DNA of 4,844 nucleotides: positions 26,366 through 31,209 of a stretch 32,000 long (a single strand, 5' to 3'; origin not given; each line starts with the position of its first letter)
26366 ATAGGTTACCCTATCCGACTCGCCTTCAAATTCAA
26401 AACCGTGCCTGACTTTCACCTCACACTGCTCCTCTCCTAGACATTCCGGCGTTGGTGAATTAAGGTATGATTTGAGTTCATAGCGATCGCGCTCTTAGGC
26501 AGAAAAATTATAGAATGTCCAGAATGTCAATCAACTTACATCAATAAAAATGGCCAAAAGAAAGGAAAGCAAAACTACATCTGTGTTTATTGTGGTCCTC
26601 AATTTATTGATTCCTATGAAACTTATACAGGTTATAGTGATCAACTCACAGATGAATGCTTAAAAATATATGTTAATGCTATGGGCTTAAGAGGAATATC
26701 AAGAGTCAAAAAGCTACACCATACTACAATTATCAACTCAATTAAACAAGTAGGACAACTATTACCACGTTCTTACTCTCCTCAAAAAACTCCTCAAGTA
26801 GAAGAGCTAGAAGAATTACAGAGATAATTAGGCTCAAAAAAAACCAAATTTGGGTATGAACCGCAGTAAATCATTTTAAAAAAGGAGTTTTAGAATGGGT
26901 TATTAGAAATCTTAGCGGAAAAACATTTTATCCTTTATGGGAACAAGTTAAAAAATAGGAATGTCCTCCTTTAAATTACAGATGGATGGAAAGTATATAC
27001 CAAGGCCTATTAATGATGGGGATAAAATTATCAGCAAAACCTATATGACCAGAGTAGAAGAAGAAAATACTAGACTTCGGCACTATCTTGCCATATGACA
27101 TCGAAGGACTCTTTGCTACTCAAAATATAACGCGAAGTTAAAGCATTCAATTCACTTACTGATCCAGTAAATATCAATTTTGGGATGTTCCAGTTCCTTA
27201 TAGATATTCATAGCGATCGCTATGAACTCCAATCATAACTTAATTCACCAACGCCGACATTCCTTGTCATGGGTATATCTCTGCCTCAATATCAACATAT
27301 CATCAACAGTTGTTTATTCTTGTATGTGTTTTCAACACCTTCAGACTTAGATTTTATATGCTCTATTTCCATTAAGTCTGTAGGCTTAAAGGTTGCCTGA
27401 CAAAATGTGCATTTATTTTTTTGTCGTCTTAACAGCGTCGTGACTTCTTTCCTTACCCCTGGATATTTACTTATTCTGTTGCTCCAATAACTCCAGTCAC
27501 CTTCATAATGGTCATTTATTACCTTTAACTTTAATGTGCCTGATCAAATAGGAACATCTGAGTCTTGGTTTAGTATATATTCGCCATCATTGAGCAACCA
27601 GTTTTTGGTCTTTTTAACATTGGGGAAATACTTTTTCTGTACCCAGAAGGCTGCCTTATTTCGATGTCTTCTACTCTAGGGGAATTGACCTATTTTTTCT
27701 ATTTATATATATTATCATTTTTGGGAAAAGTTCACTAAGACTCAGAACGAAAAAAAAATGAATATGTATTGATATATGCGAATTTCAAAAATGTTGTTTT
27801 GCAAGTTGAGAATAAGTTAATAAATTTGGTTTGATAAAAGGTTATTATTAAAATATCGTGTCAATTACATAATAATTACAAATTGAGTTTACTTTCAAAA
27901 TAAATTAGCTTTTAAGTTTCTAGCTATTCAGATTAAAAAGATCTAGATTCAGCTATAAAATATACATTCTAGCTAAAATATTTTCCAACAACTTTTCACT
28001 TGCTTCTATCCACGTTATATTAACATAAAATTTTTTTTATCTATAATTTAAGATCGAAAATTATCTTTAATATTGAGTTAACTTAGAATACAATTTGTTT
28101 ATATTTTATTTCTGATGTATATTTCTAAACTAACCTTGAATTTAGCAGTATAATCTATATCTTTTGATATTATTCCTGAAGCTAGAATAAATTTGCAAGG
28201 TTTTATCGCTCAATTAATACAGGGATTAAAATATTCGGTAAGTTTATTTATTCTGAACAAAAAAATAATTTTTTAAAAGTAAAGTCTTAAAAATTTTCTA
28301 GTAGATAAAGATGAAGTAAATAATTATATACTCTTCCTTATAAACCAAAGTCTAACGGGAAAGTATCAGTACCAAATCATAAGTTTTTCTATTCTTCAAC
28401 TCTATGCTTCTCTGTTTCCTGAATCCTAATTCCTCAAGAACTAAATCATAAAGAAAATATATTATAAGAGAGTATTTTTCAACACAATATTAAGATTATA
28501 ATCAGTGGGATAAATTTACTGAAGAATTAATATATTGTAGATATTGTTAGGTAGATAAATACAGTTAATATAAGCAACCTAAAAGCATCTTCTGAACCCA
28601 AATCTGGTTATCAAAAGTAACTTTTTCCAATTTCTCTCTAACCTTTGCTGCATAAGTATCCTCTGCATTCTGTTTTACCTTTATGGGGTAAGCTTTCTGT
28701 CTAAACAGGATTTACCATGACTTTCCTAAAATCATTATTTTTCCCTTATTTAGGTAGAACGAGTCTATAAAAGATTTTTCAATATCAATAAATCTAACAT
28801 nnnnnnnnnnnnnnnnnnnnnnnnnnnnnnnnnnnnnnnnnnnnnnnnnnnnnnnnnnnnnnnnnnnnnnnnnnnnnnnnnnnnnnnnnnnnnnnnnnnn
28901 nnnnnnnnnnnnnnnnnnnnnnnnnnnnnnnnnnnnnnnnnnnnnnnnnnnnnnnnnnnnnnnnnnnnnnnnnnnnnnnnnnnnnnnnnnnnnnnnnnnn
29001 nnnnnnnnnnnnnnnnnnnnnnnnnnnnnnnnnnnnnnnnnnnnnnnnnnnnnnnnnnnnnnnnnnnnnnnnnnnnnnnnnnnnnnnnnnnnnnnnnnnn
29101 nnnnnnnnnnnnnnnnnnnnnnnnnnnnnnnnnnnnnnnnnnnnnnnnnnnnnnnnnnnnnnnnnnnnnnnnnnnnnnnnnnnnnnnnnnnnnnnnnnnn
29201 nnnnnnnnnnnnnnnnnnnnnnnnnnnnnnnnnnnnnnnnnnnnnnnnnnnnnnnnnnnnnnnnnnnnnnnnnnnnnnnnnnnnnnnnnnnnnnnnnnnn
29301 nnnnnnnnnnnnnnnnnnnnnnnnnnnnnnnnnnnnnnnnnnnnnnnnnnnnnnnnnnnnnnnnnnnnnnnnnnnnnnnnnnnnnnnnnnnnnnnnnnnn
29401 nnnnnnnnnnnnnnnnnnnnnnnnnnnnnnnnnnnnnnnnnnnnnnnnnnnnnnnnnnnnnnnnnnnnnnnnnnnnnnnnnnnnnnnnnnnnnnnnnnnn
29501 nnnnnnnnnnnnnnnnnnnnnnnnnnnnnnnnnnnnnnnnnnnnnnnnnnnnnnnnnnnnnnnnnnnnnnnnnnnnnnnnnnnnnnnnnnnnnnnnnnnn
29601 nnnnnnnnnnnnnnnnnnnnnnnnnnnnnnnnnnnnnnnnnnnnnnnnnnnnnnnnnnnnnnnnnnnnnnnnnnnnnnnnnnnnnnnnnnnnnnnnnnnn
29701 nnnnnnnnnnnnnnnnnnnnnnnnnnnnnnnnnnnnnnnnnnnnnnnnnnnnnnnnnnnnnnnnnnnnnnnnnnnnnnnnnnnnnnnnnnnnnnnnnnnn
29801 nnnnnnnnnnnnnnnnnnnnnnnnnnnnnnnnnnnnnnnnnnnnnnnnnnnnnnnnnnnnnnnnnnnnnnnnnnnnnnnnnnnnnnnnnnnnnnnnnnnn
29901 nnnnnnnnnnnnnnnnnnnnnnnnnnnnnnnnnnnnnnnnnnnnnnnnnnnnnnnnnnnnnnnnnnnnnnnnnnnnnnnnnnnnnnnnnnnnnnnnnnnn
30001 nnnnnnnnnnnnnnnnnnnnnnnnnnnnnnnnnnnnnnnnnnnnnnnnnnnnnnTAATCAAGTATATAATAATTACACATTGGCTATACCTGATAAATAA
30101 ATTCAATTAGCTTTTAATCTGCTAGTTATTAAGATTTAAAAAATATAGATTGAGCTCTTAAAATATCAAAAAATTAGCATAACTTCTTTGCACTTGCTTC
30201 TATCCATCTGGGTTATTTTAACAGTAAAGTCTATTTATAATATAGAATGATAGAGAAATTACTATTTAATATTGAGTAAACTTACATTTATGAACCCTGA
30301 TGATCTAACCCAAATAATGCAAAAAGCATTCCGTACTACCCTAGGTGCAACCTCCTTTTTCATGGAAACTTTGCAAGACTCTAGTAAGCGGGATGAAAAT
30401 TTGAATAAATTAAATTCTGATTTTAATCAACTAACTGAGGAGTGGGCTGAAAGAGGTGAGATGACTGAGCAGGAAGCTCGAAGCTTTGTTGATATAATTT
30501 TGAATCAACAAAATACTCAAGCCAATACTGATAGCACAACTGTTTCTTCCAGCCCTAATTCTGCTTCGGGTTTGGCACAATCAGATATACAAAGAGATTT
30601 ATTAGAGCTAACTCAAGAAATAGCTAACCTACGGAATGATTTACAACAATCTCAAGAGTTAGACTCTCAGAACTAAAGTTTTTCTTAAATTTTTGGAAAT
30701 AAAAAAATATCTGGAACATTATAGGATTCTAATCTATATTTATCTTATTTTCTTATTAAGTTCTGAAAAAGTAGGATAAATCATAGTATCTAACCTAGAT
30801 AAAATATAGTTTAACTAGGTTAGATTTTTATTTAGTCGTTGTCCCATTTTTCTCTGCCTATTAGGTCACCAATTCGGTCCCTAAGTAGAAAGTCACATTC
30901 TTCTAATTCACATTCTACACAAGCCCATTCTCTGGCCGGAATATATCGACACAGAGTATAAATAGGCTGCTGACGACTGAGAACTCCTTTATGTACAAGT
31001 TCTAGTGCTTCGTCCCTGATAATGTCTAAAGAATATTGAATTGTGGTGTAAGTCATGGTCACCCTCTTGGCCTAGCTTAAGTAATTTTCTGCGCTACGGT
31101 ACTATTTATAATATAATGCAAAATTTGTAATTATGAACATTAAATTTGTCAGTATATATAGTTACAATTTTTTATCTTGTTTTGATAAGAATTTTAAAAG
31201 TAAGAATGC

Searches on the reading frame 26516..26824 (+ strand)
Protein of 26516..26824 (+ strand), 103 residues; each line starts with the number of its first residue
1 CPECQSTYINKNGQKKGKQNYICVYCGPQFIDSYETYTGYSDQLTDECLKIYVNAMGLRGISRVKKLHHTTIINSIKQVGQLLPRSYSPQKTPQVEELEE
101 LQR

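Call 69: search_protein_families(library=pfam, proteins=[window:26516-26824:+], max_evalue=0.01)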
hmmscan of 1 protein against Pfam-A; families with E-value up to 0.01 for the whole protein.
seq(103 aa): 2 families
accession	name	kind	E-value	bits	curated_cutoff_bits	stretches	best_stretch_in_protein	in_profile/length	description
PF03811.18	Zn_ribbon_InsA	-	0.0044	17.1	26.1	1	1-26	8-34/35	InsA N-terminal domain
PF08271.17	Zn_Ribbon_TF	-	0.0055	16.7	29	0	1-28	3-27/43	TFIIB zinc-binding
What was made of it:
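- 26447..27256 (.): Defective IS1-like insertion with 44-nt terminal inverted repeats. It splits the pseudogene copy. The InsA zinc-ribbon hit is weak (17 bits, call 69).
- Tried and rejected: The IS1 assignment of the 810-bp insertion rests on a weak InsA hit (17 bits, call 69) and on the inverted repeats only.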

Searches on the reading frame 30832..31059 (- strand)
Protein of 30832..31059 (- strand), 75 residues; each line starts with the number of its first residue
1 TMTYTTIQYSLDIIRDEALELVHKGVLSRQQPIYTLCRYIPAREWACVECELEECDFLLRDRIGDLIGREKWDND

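Call 13: search_protein_families(library=pfam, proteins=[window:30832-31059:-], max_evalue=0.01)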
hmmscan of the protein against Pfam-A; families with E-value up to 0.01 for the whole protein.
window:30832-31059:- (75 aa): 1 family
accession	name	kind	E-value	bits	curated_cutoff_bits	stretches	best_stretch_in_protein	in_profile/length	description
PF14217.11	DUF4327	-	4.8e-33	113.6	27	1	9-75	1-67/67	Domain of unknown function (DUF4327)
